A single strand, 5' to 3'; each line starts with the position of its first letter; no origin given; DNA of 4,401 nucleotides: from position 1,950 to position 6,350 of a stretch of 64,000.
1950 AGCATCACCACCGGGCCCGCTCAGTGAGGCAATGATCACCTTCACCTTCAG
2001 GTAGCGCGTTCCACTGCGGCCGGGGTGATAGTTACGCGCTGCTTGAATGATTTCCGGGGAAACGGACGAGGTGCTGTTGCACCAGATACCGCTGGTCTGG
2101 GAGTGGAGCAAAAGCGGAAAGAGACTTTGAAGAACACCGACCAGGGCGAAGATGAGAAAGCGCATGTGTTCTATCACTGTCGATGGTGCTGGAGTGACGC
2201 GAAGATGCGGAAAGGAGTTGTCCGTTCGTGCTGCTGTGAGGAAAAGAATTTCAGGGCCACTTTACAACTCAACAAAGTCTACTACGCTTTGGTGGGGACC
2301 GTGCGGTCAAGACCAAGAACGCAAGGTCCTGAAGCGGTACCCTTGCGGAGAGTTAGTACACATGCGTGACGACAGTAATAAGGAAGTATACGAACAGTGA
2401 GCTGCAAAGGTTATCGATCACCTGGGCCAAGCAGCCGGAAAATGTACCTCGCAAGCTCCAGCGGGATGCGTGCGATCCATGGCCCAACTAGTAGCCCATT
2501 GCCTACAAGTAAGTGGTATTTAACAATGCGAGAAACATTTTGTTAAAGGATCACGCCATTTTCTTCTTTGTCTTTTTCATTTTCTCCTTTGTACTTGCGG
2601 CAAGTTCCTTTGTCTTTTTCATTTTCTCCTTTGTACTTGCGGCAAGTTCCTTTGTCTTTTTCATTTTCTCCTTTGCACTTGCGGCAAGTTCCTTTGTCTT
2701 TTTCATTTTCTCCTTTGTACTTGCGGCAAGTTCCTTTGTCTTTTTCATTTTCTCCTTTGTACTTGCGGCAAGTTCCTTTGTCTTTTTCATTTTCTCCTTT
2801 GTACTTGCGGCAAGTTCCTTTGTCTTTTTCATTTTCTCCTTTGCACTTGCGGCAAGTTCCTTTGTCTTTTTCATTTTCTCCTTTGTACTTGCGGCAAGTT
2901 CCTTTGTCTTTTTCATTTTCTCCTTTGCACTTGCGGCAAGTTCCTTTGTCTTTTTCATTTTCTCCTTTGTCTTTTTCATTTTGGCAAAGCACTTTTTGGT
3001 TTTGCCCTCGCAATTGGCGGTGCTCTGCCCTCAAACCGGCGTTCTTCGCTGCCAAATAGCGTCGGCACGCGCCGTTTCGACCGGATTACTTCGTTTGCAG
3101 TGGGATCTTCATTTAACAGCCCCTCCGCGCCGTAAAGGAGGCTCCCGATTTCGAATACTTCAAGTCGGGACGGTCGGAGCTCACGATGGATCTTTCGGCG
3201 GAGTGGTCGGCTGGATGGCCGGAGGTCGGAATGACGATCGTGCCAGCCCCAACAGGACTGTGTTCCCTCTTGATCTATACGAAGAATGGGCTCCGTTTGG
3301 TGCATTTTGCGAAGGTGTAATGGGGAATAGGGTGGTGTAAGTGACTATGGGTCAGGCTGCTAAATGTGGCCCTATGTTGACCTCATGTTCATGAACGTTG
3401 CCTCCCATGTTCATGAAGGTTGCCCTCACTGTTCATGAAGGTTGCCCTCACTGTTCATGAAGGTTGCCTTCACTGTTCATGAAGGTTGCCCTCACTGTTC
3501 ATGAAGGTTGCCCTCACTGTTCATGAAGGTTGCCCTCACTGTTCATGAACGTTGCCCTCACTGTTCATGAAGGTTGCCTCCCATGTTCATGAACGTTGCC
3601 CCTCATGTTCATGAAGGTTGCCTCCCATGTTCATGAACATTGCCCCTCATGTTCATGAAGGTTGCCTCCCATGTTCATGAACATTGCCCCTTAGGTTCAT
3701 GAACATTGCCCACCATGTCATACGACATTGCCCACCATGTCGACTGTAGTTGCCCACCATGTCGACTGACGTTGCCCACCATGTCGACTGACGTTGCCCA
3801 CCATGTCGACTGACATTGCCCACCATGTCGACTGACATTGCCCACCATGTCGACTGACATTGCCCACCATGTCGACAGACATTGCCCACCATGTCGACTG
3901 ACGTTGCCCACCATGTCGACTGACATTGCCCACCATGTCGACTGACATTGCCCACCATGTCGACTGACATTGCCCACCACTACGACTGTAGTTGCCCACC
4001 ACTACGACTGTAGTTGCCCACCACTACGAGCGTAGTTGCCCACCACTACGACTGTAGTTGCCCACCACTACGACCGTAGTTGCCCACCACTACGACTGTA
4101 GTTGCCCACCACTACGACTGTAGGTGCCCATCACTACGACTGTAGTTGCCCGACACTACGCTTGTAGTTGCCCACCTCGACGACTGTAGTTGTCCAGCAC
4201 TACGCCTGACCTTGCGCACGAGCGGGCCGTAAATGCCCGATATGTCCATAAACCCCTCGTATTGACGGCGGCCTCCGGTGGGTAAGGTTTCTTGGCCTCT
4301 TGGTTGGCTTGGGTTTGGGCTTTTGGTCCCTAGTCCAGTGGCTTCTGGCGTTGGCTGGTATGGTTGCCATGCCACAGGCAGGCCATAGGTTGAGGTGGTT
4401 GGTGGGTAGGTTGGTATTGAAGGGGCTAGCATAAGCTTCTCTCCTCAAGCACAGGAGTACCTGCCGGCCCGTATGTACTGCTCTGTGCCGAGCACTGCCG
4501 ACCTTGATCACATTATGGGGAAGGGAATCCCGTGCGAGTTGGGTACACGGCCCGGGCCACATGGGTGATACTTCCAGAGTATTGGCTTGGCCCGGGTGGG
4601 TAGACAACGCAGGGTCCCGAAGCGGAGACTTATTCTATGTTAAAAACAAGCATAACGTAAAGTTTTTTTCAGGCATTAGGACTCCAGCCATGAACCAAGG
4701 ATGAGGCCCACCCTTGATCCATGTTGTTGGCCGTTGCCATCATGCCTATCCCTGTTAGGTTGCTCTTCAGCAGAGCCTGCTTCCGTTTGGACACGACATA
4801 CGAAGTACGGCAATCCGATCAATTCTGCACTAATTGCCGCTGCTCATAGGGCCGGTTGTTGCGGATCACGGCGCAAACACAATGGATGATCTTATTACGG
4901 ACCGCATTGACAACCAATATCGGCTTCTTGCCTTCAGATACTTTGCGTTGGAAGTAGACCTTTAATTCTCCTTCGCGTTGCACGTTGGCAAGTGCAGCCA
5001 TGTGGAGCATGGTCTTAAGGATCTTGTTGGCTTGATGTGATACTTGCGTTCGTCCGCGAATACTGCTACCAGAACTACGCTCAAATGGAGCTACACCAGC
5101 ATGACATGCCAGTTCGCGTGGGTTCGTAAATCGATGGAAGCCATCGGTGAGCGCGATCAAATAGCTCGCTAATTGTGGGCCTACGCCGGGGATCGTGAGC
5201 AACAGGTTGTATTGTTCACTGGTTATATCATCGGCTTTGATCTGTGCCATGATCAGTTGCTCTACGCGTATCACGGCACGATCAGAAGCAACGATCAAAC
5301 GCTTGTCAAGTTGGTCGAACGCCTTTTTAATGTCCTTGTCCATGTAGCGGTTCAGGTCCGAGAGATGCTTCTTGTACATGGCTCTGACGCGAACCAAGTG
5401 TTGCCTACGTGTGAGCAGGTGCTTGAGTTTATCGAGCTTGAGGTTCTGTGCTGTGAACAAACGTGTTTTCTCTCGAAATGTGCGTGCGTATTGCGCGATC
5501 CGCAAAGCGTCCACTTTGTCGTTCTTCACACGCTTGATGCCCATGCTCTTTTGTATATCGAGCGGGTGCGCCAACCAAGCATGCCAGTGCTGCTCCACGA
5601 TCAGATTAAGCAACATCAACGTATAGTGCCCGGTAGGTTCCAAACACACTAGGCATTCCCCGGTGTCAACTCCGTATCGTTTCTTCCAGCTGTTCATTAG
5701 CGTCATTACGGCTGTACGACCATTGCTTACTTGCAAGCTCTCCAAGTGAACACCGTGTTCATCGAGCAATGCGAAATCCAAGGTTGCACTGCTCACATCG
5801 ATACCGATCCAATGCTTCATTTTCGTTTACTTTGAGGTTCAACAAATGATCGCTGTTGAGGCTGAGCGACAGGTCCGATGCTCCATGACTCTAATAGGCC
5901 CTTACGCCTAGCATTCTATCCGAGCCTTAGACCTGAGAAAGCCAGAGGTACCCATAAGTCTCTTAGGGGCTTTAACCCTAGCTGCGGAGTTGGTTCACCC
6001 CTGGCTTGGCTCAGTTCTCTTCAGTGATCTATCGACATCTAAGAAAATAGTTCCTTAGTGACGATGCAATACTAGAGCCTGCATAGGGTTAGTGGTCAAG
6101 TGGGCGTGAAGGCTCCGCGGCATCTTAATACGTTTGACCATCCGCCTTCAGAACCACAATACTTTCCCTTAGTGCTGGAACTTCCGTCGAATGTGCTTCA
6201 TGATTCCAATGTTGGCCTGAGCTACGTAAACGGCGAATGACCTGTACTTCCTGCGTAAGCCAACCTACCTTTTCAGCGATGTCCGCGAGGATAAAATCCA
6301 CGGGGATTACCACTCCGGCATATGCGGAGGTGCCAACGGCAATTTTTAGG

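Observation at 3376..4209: Three contiguous arrays (~38 units) of 22-bp direct repeats with stepwise sequence drift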

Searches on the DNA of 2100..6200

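Call 64: search_rna_families(source=window, start=2100, end=6200, threshold=evalue, max_evalue=1)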
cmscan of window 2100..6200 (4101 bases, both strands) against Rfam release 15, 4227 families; matches with E-value up to 1: 2.
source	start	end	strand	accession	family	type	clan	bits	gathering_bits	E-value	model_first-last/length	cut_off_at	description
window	3628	3707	-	RF03290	mir-9428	Gene; miRNA;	-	25.2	81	0.041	1-68/68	no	mir-9428 microRNA precursor family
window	3540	3619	-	RF03290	mir-9428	Gene; miRNA;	-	21.8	81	0.36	1-68/68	no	mir-9428 microRNA precursor family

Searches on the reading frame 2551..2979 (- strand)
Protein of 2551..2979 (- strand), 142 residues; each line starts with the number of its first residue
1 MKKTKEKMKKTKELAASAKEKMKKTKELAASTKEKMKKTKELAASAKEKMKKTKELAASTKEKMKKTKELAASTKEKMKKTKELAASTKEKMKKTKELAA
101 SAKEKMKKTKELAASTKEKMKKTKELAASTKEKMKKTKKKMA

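Call 76: search_protein_representatives(protein=window:2551-2979:-)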
Query: 142 residues. Proteins with E-value up to 0.001 (for the whole library): 234; up to 1e-10: 19; up to 1e-30: 1. The best 150 are listed.
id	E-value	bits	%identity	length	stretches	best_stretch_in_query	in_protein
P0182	2.0e-31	124.4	42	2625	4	6-139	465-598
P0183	1.5e-30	121.6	49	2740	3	6-139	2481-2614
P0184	1.4e-29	118.5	31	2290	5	11-137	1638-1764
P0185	5.4e-26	107.0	26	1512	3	3-136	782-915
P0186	4.5e-22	94.4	22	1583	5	11-133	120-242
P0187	2.3e-20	88.9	31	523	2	8-132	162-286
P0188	5.3e-20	87.8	34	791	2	12-132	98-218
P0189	2.7e-18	82.3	24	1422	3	4-132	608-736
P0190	7.3e-15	71.3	30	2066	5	5-139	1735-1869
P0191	6.0e-14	68.4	24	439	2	4-138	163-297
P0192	2.7e-12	63.1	28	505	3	7-135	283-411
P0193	4.0e-12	62.5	41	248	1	6-136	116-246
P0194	7.8e-12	61.6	30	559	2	16-132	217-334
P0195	1.7e-11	60.5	31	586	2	12-135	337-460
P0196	2.3e-11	60.1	41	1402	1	5-129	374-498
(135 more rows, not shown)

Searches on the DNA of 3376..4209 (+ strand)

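Call 51: search_dna_similar(query=window:3376-4209:+, collection=plasmids, mode=distant, max_evalue=0.001, max_rows=15)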
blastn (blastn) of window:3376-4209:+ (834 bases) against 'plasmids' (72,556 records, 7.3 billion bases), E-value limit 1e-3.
No match.

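Call 52: search_dna_similar(query=window:3376-4209:+, collection=phages, mode=distant, max_evalue=0.001, max_rows=15)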
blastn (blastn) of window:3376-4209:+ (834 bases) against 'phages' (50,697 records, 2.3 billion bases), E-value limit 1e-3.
No match.
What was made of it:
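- On Plasmid/phage iteron set: blastn (word size 11) found no match in the plasmid or phage collections (calls 51-52)
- No hit in 72,556 plasmids or 50,697 phage records (calls 51-52). No similarity to plasmid or phage DNA (calls 51-52).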

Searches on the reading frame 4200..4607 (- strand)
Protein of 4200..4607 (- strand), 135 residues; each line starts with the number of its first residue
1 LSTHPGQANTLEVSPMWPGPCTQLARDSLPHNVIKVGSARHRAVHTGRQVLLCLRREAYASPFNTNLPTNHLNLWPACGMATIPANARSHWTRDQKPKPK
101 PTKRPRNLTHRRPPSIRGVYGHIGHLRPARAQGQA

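Call 9: search_protein_families(library=pfam, proteins=[window:4200-4607:-])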
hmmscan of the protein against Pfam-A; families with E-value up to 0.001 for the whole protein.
window:4200-4607:- (135 aa): 0 families
